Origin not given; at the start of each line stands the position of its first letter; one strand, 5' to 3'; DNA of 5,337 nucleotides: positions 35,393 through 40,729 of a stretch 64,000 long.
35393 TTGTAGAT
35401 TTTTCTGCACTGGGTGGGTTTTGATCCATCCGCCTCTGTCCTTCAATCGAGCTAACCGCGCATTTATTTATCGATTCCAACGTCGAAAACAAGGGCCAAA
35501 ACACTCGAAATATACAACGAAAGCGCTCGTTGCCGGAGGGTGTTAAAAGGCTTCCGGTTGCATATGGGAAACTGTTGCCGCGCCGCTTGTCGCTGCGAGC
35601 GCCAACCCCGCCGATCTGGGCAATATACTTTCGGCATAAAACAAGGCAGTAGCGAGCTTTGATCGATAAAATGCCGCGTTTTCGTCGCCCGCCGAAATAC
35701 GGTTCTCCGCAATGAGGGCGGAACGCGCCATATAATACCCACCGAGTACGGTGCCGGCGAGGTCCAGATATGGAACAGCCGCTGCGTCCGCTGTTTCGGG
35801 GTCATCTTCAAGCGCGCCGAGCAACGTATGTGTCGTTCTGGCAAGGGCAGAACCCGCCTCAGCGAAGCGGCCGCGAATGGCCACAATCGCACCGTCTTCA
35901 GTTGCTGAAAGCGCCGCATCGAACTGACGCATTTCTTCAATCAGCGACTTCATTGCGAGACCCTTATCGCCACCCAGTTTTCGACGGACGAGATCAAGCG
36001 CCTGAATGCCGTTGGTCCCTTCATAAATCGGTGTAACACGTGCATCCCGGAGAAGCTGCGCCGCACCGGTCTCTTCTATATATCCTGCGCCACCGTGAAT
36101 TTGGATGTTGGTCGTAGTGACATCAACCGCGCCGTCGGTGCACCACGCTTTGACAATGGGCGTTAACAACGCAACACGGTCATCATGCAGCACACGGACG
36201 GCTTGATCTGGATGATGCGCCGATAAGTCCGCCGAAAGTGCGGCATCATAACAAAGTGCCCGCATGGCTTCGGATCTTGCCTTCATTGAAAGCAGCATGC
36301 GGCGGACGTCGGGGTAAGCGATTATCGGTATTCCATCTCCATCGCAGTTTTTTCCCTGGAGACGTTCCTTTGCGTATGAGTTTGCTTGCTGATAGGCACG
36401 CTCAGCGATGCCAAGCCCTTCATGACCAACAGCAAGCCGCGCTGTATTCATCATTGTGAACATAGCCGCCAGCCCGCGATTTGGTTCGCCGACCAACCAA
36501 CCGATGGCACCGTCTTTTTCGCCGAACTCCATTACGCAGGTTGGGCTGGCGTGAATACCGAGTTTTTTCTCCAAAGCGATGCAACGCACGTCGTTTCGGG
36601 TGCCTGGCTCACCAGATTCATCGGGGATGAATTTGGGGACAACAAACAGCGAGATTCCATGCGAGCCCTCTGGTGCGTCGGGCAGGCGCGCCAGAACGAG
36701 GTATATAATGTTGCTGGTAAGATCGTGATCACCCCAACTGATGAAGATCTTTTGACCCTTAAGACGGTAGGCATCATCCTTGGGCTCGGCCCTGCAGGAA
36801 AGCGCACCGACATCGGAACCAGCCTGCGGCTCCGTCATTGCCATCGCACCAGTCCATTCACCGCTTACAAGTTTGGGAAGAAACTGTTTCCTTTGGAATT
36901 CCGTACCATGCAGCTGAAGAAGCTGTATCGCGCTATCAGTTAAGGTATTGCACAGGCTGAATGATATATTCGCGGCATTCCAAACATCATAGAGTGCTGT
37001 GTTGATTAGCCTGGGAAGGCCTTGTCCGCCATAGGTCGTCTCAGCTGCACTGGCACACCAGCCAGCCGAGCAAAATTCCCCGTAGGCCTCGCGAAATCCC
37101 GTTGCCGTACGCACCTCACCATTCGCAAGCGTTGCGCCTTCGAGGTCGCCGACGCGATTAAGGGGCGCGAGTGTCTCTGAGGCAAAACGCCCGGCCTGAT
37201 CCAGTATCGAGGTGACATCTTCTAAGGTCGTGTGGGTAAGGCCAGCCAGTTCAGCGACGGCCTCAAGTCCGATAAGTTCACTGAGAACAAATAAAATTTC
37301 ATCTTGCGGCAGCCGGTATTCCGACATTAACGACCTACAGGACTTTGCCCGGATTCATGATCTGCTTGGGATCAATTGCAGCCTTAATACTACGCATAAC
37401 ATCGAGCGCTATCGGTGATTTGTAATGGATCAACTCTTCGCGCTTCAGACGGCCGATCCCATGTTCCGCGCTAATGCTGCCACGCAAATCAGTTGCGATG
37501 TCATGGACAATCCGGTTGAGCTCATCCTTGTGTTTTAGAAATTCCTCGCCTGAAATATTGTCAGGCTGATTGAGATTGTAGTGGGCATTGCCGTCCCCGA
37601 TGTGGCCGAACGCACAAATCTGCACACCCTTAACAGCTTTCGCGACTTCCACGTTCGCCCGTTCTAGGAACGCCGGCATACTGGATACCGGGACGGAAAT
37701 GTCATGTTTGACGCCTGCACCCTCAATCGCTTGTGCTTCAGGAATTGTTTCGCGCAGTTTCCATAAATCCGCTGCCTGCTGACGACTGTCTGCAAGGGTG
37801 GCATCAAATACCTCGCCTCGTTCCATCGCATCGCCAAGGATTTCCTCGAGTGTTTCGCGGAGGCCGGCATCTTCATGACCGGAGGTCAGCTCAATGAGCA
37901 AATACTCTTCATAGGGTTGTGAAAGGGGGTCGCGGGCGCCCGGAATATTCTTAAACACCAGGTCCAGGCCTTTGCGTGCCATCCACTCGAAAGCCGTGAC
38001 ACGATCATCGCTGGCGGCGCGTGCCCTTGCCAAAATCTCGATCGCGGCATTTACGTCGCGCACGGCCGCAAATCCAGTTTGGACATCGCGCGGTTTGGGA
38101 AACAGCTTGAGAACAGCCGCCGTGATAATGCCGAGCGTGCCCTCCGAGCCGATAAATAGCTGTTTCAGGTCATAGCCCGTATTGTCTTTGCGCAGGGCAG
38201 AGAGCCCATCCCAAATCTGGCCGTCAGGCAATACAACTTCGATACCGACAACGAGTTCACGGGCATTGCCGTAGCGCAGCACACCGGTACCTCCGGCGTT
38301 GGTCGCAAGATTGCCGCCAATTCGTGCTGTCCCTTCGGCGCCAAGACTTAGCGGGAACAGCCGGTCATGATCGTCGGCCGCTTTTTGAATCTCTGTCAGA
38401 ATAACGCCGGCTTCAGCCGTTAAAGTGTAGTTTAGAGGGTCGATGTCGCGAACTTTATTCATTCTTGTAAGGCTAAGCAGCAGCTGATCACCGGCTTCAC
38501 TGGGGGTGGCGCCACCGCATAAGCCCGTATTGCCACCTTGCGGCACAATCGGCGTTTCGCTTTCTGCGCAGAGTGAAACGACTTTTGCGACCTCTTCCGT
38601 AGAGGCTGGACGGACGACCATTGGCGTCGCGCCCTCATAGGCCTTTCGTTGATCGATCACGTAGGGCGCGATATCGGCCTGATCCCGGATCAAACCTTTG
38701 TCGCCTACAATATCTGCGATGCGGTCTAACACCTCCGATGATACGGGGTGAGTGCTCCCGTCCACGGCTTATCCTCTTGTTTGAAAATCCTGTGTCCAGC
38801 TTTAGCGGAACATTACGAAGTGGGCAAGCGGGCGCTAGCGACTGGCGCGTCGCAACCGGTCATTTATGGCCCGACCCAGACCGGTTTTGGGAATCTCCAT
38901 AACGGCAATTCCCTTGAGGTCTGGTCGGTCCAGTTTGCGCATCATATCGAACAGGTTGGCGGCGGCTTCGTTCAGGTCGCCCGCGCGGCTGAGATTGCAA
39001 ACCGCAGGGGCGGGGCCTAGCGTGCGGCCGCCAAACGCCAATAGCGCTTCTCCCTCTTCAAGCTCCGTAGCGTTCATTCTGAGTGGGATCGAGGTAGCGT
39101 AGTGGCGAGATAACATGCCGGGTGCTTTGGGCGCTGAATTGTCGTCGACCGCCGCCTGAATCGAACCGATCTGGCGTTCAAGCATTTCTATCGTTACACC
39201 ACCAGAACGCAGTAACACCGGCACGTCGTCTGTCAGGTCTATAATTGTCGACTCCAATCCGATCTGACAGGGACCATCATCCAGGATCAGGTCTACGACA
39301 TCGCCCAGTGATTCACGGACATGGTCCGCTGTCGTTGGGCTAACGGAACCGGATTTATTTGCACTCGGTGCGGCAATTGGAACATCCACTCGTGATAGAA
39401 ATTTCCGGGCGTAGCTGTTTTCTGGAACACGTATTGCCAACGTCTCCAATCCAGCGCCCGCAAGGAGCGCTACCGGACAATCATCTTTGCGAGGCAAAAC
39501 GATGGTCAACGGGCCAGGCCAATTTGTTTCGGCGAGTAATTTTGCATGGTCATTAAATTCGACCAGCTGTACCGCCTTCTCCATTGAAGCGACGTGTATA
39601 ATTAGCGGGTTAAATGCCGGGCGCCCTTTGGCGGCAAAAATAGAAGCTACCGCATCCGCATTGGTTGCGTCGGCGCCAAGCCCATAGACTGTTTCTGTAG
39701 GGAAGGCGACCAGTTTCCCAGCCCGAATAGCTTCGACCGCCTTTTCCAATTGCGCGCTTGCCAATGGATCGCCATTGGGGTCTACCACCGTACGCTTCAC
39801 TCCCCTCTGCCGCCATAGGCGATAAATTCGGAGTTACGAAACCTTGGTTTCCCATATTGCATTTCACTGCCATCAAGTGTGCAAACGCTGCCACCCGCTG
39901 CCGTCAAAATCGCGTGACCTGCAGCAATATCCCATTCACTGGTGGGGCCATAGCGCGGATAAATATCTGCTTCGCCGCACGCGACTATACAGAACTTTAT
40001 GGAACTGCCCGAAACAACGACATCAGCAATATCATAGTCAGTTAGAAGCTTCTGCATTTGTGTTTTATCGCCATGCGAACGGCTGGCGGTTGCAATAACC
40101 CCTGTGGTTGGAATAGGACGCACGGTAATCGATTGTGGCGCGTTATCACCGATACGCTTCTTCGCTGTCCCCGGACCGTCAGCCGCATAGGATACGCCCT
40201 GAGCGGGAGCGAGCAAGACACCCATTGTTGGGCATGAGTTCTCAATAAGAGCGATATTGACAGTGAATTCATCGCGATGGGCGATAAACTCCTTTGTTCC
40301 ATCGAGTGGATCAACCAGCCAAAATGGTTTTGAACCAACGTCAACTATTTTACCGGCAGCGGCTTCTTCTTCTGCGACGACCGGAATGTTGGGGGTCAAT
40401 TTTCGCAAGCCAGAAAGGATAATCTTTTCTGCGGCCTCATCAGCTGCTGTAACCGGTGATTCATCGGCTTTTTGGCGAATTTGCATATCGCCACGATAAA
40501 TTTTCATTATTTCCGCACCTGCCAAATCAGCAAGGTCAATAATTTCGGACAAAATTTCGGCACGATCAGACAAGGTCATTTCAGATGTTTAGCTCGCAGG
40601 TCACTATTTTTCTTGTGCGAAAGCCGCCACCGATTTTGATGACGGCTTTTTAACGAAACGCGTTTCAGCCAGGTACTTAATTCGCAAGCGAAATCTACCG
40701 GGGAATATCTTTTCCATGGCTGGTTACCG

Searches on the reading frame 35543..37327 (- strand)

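Call 11: search_protein_families(library=pfam, proteins=[window:35543-37327:-], max_evalue=0.00001)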
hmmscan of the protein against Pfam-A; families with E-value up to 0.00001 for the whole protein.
window:35543-37327:- (594 aa): 6 families
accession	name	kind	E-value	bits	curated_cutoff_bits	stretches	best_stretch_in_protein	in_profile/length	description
PF00441.29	Acyl-CoA_dh_1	-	7.9e-29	101.2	22.4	1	283-449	1-148/150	Acyl-CoA dehydrogenase, C-terminal domain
PF12806.12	Acyl-CoA_dh_C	-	3.5e-28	98.7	30.3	1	463-589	2-123/124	Acetyl-CoA dehydrogenase C-terminal like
PF02770.24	Acyl-CoA_dh_M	-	2.3e-13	50.5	33.3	1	161-268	1-94/97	Acyl-CoA dehydrogenase, middle domain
PF22924.1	ACOX_C_alpha1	-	3.8e-10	40.3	27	1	292-446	3-164/169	Acyl-CoA oxidase, C-alpha1 domain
PF02771.21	Acyl-CoA_dh_N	-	6.8e-10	39.8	22.9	1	40-157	6-113/113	Acyl-CoA dehydrogenase, N-terminal domain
PF08028.16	Acyl-CoA_dh_2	-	1.7e-08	35.3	22.7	1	301-439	4-133/134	Acyl-CoA dehydrogenase, C-terminal domain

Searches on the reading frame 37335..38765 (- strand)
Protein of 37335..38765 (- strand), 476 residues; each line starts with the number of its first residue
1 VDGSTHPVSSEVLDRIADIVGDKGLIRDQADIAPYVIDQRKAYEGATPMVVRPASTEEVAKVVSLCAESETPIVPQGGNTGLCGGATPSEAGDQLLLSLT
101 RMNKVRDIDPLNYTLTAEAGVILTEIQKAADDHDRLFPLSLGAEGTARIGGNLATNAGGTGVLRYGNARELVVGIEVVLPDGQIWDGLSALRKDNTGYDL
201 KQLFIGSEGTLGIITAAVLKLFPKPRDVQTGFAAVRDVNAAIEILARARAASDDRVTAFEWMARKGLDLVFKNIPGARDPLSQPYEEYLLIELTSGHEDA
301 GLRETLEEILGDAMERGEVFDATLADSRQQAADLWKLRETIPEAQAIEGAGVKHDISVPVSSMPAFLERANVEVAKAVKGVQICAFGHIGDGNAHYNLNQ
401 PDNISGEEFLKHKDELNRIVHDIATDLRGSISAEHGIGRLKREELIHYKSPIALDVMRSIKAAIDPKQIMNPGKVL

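Call 11: search_protein_families(library=pfam, proteins=[window:37335-38765:-], max_evalue=0.00001)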
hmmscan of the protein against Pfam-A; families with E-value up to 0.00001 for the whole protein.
window:37335-38765:- (476 aa): 2 families
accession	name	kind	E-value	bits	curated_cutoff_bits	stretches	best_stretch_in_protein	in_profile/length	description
PF02913.24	FAD-oxidase_C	-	1.6e-48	166.1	21.2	1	224-475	1-248/248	FAD linked oxidases, C-terminal domain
PF01565.28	FAD_binding_4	-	9e-37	126.3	26.4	1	49-185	3-136/139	FAD binding domain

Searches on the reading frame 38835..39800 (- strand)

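Call 11: search_protein_families(library=pfam, proteins=[window:38835-39800:-], max_evalue=0.00001)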
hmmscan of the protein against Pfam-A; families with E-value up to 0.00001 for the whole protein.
window:38835-39800:- (321 aa): 2 families
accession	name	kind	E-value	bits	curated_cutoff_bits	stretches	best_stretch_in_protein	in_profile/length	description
PF01300.24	Sua5_yciO_yrdC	-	5e-57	192.7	25.1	1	23-200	1-178/178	Telomere recombination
PF03481.19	Sua5_C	-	9.6e-23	81.7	22.9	1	202-320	1-135/136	Threonylcarbamoyl-AMP synthase, C-terminal domain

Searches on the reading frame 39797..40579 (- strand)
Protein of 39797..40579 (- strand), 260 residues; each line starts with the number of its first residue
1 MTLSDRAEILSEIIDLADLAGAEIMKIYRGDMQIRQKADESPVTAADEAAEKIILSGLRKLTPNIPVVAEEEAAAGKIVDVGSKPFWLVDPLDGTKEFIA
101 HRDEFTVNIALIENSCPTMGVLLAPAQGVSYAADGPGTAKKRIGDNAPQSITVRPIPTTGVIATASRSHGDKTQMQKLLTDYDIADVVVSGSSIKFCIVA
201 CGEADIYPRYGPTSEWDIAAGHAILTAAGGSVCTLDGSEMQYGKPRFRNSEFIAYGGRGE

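Call 11: search_protein_families(library=pfam, proteins=[window:39797-40579:-], max_evalue=0.00001)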
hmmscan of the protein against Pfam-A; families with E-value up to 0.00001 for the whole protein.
window:39797-40579:- (260 aa): 1 family
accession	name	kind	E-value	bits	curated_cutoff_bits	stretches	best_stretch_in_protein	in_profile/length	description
PF00459.30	Inositol_P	-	3.5e-51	174.7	27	1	7-247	3-250/271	Inositol monophosphatase family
